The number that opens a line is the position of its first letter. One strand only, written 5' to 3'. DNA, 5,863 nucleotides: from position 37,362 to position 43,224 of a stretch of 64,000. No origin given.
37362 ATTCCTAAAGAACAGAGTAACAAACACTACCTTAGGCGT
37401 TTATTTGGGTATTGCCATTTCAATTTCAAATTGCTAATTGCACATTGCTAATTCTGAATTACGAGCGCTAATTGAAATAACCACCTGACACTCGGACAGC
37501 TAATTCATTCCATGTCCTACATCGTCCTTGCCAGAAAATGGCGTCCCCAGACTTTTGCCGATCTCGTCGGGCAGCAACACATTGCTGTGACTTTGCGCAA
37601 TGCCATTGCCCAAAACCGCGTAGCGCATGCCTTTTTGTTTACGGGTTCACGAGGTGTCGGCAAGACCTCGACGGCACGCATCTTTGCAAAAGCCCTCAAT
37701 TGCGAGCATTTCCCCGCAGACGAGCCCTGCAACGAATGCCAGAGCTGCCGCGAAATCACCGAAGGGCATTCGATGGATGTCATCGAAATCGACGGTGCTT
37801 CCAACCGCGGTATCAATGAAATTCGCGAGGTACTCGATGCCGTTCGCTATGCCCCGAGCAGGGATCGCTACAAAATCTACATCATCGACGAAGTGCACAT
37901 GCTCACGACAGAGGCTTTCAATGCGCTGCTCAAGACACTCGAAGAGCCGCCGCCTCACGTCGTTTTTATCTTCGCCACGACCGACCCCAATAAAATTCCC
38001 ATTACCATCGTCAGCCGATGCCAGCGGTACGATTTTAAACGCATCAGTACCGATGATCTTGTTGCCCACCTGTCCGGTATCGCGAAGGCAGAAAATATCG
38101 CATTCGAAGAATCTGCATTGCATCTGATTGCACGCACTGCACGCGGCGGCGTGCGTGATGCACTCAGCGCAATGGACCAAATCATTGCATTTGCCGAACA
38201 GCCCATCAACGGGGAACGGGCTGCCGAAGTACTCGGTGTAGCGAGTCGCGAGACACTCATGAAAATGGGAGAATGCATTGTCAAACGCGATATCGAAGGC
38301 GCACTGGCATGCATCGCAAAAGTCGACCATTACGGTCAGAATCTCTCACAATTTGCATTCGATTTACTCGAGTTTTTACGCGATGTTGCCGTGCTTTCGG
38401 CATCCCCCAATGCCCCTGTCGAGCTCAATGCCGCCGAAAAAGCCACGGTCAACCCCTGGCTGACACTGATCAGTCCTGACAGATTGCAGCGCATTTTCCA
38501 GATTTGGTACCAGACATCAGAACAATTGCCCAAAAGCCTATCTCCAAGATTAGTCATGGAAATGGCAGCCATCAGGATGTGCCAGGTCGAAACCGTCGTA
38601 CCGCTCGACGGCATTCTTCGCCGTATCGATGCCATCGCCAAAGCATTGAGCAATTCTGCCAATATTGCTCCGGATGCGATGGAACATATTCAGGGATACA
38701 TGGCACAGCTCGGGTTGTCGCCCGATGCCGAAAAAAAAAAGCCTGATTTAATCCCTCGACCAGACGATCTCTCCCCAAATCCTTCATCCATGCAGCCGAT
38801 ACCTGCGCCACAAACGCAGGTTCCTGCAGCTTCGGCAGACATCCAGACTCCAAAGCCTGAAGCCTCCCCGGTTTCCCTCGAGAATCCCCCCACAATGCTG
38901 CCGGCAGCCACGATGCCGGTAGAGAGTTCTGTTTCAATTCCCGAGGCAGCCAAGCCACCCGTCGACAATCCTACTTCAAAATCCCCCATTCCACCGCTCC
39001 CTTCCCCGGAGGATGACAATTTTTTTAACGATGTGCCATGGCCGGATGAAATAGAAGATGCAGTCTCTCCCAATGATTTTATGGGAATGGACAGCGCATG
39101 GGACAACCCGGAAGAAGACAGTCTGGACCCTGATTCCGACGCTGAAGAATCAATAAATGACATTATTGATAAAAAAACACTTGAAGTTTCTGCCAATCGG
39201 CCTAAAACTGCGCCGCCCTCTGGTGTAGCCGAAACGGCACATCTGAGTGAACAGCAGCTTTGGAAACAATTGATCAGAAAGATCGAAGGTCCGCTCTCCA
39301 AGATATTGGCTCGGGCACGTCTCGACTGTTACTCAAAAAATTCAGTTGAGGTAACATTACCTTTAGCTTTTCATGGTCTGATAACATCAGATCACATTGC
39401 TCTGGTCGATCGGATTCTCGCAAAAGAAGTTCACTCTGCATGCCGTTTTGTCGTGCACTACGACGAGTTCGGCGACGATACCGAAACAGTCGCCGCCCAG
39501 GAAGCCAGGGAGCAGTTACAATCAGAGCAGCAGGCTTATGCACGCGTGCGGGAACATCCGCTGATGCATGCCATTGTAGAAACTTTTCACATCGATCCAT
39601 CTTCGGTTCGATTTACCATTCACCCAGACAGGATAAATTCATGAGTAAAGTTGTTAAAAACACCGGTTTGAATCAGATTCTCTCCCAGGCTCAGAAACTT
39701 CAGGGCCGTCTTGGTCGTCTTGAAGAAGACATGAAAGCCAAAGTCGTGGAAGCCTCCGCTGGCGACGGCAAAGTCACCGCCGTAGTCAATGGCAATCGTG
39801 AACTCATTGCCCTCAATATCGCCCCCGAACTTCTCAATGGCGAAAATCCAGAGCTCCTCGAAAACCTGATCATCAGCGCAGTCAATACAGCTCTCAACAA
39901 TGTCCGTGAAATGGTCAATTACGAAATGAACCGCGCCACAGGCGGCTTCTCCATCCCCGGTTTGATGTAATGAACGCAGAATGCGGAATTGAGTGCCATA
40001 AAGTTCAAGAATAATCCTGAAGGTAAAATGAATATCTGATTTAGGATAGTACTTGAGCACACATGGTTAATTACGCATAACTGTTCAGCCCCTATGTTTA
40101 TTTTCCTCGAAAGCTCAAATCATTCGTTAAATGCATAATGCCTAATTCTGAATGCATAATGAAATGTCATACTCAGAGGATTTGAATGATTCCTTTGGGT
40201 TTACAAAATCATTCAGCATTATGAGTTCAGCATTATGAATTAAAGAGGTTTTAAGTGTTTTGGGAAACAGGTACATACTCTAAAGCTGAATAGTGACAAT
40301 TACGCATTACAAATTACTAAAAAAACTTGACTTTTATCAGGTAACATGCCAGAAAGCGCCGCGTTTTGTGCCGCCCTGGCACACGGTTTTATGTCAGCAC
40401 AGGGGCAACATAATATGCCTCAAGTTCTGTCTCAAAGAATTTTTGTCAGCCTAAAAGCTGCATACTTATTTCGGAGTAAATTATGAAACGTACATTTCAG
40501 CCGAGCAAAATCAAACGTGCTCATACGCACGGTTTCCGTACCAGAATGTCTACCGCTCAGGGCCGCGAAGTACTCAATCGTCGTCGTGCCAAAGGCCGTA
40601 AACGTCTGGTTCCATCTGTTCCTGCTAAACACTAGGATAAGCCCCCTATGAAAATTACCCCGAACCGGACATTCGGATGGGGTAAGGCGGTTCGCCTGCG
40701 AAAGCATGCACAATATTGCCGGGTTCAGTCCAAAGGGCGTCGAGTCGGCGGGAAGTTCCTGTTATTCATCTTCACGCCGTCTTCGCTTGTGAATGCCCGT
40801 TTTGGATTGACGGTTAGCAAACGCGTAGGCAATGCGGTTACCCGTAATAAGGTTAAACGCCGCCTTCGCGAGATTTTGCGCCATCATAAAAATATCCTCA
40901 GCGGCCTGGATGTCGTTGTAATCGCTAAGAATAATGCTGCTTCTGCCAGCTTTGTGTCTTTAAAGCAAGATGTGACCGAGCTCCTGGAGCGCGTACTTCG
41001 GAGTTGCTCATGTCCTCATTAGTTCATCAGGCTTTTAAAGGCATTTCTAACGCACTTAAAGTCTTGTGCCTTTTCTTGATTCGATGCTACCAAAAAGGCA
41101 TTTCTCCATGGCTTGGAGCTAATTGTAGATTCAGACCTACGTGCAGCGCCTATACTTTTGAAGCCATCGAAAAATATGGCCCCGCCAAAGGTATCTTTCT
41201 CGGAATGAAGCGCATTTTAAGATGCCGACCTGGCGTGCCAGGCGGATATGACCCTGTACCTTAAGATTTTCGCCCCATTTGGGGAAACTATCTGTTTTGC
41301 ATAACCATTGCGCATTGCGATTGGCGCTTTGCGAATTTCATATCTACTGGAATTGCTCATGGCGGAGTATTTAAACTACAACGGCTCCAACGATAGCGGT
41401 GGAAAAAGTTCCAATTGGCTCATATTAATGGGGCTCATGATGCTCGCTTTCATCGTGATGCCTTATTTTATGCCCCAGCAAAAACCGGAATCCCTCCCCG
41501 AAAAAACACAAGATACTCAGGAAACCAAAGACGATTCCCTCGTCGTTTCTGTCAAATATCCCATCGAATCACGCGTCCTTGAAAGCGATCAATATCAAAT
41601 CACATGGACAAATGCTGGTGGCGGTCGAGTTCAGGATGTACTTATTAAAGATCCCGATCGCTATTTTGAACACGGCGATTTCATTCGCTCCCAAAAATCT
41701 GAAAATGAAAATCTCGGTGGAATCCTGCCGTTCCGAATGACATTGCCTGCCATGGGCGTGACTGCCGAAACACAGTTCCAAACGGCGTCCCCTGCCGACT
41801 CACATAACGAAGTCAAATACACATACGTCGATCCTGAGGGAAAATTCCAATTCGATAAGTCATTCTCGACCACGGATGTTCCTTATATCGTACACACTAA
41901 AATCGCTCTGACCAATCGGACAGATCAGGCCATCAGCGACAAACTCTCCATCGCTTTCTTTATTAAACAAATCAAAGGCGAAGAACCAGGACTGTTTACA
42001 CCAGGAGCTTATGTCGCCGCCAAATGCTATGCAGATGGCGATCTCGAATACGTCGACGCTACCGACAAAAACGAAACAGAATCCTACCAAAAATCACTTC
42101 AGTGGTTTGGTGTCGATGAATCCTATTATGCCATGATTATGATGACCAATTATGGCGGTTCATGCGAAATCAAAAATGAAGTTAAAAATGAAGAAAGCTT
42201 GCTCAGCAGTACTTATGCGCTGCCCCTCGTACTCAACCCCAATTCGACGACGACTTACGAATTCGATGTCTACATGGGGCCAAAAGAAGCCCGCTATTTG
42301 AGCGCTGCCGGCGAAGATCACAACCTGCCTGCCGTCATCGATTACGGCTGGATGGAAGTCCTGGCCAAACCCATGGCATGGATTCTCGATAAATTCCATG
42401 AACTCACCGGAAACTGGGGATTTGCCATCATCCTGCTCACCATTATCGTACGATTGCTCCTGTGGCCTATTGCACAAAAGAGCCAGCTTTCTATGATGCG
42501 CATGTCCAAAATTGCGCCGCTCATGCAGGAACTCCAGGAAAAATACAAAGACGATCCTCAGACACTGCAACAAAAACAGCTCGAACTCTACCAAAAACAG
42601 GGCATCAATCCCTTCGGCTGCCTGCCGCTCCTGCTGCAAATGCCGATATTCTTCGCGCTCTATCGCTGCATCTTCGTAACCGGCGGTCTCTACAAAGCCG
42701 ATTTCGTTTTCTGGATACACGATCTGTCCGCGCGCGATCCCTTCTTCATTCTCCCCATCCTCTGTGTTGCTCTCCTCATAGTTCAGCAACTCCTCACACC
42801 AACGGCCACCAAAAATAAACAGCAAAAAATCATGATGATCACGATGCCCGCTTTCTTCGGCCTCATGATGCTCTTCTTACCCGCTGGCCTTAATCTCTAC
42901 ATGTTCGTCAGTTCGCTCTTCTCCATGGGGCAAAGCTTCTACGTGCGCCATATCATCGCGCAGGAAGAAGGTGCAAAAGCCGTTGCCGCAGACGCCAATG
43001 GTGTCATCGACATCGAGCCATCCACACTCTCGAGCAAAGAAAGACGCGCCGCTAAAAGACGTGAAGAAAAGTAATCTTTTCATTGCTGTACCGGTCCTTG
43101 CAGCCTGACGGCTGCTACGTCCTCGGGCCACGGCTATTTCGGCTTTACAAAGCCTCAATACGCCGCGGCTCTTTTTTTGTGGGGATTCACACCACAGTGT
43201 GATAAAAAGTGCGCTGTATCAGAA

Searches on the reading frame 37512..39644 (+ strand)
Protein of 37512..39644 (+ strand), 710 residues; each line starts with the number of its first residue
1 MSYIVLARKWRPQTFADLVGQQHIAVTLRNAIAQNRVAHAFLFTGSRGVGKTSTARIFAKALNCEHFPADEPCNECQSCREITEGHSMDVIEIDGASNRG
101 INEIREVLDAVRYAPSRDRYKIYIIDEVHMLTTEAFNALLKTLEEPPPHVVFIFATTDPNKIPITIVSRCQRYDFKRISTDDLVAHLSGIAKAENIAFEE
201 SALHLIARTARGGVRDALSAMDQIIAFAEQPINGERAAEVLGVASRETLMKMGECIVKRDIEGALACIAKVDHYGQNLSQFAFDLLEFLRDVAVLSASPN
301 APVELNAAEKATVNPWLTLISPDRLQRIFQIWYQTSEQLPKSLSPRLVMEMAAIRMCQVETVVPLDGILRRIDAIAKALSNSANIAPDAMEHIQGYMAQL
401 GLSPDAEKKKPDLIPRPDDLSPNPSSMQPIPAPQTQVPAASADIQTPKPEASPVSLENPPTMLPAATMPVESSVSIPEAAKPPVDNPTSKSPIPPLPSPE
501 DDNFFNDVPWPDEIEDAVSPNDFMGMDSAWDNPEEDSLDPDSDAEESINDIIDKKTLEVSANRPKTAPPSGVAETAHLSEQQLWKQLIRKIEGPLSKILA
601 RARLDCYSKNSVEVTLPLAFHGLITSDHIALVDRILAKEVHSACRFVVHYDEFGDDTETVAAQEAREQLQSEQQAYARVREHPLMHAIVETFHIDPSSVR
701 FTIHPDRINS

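Call 11: search_protein_families(library=pfam, proteins=[window:37512-39644:+])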
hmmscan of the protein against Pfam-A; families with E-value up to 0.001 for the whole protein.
window:37512-39644:+ (710 aa): 11 families
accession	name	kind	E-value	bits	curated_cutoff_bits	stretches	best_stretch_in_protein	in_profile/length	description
PF13177.12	DNA_pol3_delta2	-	4.6e-47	160.4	27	1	21-178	2-160/161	DNA polymerase III, delta subunit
PF12169.13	DNA_pol3_gamma3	-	2.5e-20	73.2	24.4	1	235-371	4-142/143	DNA polymerase III subunits gamma and tau domain III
PF22608.2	DNAX_ATPase_lid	-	6.4e-15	55.1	27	1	184-229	3-48/49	DNA polymerase III clamp loader subunit, ATPase lid domain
PF00004.35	AAA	-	4.1e-12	47.1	21.2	1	42-172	2-125/131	ATPase family associated with various cellular activities (AAA)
PF07728.20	AAA_5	-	3.8e-06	27.4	22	1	41-145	2-92/139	AAA domain (dynein-related subfamily)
PF05496.18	RuvB_N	-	1.1e-05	25.7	27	1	11-66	2-61/159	Holliday junction DNA helicase RuvB P-loop domain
PF13401.12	AAA_22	-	2.9e-05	24.8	27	1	41-153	8-121/130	AAA domain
PF06068.19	TIP49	-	0.00052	19.7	23.8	0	124-156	279-310/347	TIP49 P-loop domain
PF13191.12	AAA_16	-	0.00059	20.8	32.6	0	31-138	18-151/167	AAA ATPase domain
PF13245.12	AAA_19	-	0.00063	20.4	25.1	0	30-152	3-122/134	AAA domain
PF07724.20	AAA_2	-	0.00071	20.1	27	0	40-145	5-101/166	AAA domain (Cdc48 subfamily)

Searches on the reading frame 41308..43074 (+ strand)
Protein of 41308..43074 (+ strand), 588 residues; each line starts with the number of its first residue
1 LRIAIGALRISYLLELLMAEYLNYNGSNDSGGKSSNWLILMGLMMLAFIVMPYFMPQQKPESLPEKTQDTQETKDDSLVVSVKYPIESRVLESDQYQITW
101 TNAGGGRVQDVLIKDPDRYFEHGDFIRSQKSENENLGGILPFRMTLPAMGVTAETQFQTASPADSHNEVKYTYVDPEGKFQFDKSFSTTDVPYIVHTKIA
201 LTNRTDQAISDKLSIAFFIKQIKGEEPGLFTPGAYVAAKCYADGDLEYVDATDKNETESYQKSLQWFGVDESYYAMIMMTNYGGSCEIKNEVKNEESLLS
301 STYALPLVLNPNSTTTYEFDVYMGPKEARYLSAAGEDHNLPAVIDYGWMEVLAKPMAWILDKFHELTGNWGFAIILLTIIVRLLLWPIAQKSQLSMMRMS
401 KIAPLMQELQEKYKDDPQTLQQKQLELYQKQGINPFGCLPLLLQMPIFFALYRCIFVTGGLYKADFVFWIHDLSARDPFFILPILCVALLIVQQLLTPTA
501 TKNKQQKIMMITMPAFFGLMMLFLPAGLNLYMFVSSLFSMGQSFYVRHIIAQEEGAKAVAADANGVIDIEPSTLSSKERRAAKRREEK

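Call 8: search_protein_families(library=pfam, proteins=[window:41308-43074:+])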
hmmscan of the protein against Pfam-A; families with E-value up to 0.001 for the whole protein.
window:41308-43074:+ (588 aa): 2 families
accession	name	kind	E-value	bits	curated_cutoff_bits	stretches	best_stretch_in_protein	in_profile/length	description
PF02096.25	60KD_IMP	-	6e-54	182.9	35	1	370-547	1-162/163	60Kd inner membrane protein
PF14849.12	YidC_periplas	-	1.2e-20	75.1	24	1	151-359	66-283/283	YidC periplasmic domain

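Call 57: find_homologous_proteins(query=window:41308-43074:+, max_evalue=1e-30)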
Query window:41308-43074:+ (588 aa): 1450 proteins with E <= 1e-30 among 8000 candidates; the best 120 are listed.
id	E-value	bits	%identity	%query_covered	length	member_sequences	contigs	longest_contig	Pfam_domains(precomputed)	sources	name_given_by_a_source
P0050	0.0e+0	1307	100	97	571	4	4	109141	PF02096.27,PF14849.13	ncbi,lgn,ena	-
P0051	0.0e+0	1012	76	97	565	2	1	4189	PF02096.27,PF14849.13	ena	-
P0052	3.0e-242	823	64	94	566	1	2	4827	PF02096.27,PF14849.13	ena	-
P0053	2.7e-241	820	63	97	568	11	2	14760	PF02096.27,PF14849.13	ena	-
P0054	1.0e-240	818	61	96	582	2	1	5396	PF02096.27,PF14849.13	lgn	-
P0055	2.4e-240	817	63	96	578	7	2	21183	PF02096.27,PF14849.13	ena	-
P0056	4.8e-240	816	62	96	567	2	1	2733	PF02096.27,PF14849.13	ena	-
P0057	4.9e-239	813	64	97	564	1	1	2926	PF02096.27,PF14849.13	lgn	-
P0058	7.0e-237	806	63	94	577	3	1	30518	PF02096.27,PF14849.13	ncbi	-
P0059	7.7e-237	805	62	97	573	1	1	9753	PF02096.27,PF14849.13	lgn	-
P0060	4.3e-235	800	62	97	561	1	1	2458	PF02096.27,PF14849.13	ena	-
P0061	4.7e-235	800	62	94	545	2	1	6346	PF02096.27,PF14849.13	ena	-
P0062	8.7e-235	799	62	97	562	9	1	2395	PF02096.27,PF14849.13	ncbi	-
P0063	5.0e-232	790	59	97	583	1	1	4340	PF02096.27,PF14849.13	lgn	-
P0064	3.5e-229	780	61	97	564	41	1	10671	PF02096.27,PF14849.13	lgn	-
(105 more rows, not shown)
